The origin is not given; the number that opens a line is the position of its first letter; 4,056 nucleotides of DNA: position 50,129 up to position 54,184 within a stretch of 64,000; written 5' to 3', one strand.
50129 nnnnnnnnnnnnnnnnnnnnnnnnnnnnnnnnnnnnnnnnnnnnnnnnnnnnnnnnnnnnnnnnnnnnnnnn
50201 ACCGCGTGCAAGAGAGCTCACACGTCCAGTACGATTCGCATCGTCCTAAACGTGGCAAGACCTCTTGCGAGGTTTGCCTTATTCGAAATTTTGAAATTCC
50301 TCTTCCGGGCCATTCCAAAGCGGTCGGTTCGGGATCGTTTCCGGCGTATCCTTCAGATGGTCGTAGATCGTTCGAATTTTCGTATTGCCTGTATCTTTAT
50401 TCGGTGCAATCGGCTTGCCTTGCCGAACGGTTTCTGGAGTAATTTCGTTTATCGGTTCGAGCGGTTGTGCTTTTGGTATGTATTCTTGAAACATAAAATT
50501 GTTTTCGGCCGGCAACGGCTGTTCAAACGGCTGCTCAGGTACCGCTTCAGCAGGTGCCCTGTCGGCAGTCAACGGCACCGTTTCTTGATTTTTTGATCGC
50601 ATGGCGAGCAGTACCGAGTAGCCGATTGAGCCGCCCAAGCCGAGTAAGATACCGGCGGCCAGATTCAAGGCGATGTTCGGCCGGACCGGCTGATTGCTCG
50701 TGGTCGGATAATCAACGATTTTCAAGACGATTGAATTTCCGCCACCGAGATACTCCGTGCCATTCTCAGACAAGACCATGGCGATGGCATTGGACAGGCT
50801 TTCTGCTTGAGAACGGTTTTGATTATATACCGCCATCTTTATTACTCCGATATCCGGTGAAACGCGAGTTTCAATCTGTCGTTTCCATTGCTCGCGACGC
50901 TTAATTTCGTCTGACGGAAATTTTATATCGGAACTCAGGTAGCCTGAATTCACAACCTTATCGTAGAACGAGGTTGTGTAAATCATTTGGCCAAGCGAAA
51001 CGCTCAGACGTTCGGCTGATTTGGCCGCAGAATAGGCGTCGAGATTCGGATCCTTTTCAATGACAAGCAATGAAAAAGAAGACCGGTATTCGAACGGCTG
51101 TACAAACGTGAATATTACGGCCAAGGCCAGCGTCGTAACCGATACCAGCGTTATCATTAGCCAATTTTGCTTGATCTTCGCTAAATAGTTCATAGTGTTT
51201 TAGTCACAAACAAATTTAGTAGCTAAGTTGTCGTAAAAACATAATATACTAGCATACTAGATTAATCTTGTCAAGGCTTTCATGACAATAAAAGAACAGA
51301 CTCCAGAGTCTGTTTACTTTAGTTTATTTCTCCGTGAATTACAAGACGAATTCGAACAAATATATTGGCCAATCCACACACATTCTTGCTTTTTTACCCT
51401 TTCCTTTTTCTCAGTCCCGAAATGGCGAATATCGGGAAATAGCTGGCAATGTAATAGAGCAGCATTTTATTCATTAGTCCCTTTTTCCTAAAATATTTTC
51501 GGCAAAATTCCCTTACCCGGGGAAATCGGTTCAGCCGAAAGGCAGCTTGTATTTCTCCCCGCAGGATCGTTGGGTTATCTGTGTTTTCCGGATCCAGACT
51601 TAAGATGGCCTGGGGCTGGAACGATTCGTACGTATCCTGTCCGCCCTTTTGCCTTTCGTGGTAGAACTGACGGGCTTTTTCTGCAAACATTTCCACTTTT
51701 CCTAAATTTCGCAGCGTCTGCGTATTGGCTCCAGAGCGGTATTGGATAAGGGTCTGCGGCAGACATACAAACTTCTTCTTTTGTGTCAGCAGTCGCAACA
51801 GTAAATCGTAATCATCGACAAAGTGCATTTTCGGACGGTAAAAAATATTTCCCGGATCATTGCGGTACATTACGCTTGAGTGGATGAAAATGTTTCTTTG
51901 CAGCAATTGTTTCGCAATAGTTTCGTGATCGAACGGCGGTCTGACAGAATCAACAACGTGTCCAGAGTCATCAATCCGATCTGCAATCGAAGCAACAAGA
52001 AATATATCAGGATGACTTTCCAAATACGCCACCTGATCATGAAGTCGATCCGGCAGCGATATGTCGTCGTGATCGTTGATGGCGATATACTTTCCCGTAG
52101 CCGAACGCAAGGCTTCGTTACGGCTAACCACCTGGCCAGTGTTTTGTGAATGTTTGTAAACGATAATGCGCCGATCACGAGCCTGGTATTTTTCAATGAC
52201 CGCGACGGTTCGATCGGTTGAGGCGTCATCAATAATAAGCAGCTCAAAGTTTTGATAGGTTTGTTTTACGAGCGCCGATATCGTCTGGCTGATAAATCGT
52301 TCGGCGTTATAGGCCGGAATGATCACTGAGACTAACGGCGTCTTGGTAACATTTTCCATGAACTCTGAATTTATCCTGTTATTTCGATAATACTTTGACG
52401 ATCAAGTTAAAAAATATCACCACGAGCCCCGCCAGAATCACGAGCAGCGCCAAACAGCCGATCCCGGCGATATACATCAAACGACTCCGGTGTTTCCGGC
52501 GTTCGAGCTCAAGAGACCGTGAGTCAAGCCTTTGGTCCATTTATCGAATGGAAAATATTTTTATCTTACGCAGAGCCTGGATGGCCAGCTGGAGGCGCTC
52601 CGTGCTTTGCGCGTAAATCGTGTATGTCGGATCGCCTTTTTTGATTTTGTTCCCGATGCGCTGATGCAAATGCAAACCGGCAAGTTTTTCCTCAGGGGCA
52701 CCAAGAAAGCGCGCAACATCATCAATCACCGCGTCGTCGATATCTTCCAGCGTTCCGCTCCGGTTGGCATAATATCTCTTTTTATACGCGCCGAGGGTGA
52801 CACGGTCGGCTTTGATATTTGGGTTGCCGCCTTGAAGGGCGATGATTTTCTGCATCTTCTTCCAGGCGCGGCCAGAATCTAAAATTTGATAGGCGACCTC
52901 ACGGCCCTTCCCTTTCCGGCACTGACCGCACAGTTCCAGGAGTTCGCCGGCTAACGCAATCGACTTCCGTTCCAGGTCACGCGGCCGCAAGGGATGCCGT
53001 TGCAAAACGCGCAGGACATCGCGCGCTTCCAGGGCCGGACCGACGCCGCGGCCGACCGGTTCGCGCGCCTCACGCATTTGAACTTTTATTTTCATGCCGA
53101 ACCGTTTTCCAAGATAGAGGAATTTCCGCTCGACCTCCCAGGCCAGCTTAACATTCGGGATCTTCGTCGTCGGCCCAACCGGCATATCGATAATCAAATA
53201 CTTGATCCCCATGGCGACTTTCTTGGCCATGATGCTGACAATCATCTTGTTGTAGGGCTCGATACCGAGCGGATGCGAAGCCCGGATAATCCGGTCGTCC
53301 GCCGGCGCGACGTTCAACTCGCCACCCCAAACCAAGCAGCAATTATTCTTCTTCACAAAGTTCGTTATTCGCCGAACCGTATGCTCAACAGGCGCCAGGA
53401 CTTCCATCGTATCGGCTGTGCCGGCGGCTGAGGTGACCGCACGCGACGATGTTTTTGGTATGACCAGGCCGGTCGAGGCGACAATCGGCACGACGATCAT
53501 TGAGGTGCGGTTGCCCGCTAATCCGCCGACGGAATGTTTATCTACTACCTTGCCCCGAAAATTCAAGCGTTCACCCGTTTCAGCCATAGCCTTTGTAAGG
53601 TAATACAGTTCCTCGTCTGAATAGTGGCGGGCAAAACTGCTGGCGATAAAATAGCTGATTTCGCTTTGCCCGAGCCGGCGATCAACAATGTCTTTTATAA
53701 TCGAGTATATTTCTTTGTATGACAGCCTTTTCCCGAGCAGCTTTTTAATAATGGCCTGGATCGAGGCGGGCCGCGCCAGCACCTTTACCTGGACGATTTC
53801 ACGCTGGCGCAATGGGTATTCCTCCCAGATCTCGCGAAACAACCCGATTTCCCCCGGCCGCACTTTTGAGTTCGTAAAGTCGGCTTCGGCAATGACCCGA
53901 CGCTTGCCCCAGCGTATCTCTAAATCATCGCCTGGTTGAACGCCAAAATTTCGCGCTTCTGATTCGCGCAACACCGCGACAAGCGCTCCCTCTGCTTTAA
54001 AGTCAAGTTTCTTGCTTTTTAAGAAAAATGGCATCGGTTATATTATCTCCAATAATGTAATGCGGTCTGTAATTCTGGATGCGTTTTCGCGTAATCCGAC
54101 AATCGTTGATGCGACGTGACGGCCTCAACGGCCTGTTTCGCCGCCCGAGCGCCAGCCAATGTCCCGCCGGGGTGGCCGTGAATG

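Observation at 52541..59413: Archaeal-type AMP salvage operon (AMP phosphorylase, RuBisCO form III, R15P isomerase) co-transcribed with a sensor kinase and two CheY-like regulators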

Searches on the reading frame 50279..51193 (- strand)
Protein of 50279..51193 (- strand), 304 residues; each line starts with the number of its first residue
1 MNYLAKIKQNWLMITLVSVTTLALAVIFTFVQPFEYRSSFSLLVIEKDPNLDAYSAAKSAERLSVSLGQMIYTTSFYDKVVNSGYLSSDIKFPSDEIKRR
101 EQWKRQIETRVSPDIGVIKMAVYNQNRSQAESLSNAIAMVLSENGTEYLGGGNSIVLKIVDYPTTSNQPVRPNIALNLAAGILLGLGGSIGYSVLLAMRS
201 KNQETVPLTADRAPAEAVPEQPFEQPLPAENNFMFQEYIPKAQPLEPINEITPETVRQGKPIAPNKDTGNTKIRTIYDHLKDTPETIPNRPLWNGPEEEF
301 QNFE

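Call 3: search_protein_families(library=pfam, proteins=[window:50279-51193:-])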
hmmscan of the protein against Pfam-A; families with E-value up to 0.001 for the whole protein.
window:50279-51193:- (304 aa): 1 family
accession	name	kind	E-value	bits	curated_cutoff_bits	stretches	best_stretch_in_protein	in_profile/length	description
PF02706.20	Wzz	-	5.2e-06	27.1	25.5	1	3-55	8-60/91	Chain length determinant protein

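Call 4: search_protein_families(library=ncbifam, proteins=[window:50279-51193:-])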
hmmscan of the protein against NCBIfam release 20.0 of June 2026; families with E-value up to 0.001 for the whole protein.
window:50279-51193:- (304 aa): 2 families
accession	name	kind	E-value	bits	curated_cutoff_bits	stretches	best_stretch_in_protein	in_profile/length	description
TIGR01006.1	polys_exp_MPA1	subfamily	9.6e-10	38.3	296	1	4-189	14-189/226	CspC family polysaccharide chain length determinant protein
TIGR03007.1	pepcterm_ChnLen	equivalog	3e-05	22.4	278.85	1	154-198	393-437/498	XrtA system polysaccharide chain length determinant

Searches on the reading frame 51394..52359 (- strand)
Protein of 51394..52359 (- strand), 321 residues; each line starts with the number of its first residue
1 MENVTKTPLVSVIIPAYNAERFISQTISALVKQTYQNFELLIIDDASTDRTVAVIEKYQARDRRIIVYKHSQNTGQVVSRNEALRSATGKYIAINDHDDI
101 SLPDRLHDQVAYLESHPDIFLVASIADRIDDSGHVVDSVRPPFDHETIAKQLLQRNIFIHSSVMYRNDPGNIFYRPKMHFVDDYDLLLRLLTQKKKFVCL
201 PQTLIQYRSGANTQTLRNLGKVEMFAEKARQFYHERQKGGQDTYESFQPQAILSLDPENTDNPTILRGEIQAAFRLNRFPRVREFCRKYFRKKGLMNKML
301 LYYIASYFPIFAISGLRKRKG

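Call 3: search_protein_families(library=pfam, proteins=[window:51394-52359:-])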
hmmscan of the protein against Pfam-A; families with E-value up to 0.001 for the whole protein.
window:51394-52359:- (321 aa): 3 families
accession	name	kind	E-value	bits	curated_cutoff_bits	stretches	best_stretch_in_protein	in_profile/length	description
PF00535.33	Glycos_transf_2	-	2.9e-37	128.6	23.3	1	11-164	1-158/168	Glycosyl transferase family 2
PF10111.15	Glyco_tranf_2_2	-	7.5e-15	55.6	27.3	1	11-236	1-253/276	Glycosyltransferase like family 2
PF13641.12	Glyco_tranf_2_3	-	1.2e-14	55.3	27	1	10-147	3-144/230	Glycosyltransferase like family 2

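Call 4: search_protein_families(library=ncbifam, proteins=[window:51394-52359:-])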
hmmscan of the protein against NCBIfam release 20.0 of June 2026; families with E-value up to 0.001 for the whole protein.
window:51394-52359:- (321 aa): 25 families
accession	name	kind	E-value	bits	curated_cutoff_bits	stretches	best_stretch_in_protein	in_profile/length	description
NF047683.1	TeichurnBiosyTuaG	equivalog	4e-36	124.9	400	1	5-213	3-209/252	teichuronic acid biosynthesis protein TuaG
NF053739.1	GlytfEpsEBac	equivalog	4.1e-35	121.1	450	1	8-210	1-205/265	glycosyltransferase EpsE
NF007482.0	PRK10073.1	equivalog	5.5e-24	84.8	423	1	6-104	4-101/334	glycosyltransferase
TIGR03937.1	PgaC_IcaA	equivalog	1e-19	70.8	422.3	1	3-119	40-156/407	poly-beta-1,6-N-acetyl-D-glucosamine synthase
NF007453.0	PRK10018.1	equivalog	9.2e-17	61.6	382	1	5-192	3-191/280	colanic acid biosynthesis glycosyltransferase WcaA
NF041875.1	EPS_EpsD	equivalog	2.1e-16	60.3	370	1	10-120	1-111/325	exopolysaccharide biosynthesis glycosyltransferase EpsD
TIGR04017.1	WcaA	equivalog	6.2e-16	58.8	495.75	1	5-192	2-190/279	colanic acid biosynthesis glycosyltransferase WcaA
NF038302.1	EPS_HpsE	equivalog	3.2e-15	55.9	300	1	10-123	3-121/307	hormogonium polysaccharide biosynthesis glycosyltransferase HpsE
NF050050.1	ProtGlycPglI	equivalog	3.6e-15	56.1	500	1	8-108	2-103/306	GalNAc(5)-diNAcBac-PP-undecaprenol beta-1,3-glucosyltransferase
TIGR03965.1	mycofact_glyco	equivalog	1.8e-12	46.9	280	1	6-124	72-189/467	mycofactocin biosynthesis glycosyltransferase MftF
NF038299.1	EPS_HpsN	equivalog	2e-12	46.7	425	1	8-138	1-128/317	hormogonium polysaccharide biosynthesis glycosyltransferase HpsN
NF041394.1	GtaseAglG_Halo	equivalog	3.3e-12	46.3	440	1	10-117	3-111/304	glucosyl-dolichyl phosphate glucuronosyltransferase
TIGR03111.1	glyc2_xrt_Gpos1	hypoth_equivalog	4.5e-12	45.5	363.95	1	4-122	45-165/439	TIGR03111 family XrtG-associated glycosyltransferase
NF047588.1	GlcsyltransPgfSStrep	equivalog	6e-12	45.4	500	1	10-112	3-109/308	glycosyltransferase PgfS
TIGR04283.1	glyco_like_mftF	equivalog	1.7e-11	44.1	182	1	10-204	1-182/221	TIGR04283 family arsenosugar biosynthesis glycosyltransferase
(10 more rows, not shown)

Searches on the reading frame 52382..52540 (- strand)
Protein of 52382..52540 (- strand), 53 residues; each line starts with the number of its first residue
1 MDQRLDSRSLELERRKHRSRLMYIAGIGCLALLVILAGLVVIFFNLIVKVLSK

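Call 53: search_protein_families(library=pfam, max_evalue=10, proteins=[window:52382-52540:-])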
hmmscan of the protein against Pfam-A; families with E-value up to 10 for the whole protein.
seq(53 aa): 2 families
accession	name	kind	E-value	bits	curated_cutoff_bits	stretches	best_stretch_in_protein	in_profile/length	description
PF23484.1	YBR126W-A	-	0.047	14.1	27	1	20-45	20-45/68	YBR126W-A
PF09716.15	ETRAMP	-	0.072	13.5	29.1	1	3-38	35-71/81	Malarial early transcribed membrane protein (ETRAMP)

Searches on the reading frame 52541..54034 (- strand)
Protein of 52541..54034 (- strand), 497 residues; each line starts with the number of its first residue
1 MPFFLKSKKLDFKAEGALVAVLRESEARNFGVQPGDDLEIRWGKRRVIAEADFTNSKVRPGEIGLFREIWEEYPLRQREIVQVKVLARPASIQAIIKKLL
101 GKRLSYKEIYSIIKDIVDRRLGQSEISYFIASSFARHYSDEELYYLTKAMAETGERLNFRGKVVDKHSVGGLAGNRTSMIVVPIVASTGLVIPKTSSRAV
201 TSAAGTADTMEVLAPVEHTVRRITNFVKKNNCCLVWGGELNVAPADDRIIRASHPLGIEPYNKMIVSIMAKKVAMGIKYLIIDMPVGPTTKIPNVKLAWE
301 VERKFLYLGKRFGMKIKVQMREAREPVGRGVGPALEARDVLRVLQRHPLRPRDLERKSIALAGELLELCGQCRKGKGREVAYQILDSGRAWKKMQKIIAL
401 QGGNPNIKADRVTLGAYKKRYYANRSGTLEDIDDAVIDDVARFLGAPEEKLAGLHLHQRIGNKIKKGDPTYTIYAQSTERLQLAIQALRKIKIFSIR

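Call 3: search_protein_families(library=pfam, proteins=[window:52541-54034:-])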
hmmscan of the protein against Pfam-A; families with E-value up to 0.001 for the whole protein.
window:52541-54034:- (497 aa): 3 families
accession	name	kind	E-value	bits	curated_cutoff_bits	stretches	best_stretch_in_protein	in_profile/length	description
PF00591.27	Glycos_transf_3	-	2.1e-11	44.4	27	1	161-390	2-252/253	Glycosyl transferase family, a/b domain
PF02885.22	Glycos_trans_3N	-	5.3e-10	39.3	26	1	93-154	2-63/63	Glycosyl transferase family, helical bundle domain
PF07831.19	PYNP_C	-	6.5e-09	35.8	27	1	430-490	3-70/75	Pyrimidine nucleoside phosphorylase C-terminal domain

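Call 4: search_protein_families(library=ncbifam, proteins=[window:52541-54034:-])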
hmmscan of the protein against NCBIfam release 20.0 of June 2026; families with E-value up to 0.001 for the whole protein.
window:52541-54034:- (497 aa): 9 families
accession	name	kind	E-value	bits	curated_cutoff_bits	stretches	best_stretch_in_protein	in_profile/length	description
NF003338.0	PRK04350.1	subfamily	8.9e-168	558.7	434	1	6-492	4-490/502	thymidine phosphorylase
TIGR02645.1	ARCH_P_rylase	hypoth_equivalog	9.1e-166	552.1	434.6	1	6-492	2-487/493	putative thymidine phosphorylase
TIGR03327.1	AMP_phos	equivalog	5.7e-165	549.6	535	1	5-496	2-492/500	AMP phosphorylase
TIGR02644.1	Y_phosphoryl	subfamily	3e-62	210.7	409.05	1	94-490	4-412/417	pyrimidine-nucleoside phosphorylase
NF004490.0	PRK05820.1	equivalog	2.3e-59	201.2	269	1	94-490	8-418/439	thymidine phosphorylase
NF004747.0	PRK06078.1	equivalog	1.6e-42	145.6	559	1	92-493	4-417/434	pyrimidine-nucleoside phosphorylase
TIGR02643.1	T_phosphoryl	equivalog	8.4e-41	140.3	570.7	1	95-491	6-419/437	thymidine phosphorylase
NF011201.0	PRK14607.1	equivalog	4.7e-11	42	670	1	89-236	192-344/534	bifunctional anthranilate synthase component II/anthranilate phosphoribosyltransferase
TIGR01245.1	trpD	equivalog_domain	3.3e-10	39.8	199.05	1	101-234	7-145/330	anthranilate phosphoribosyltransferase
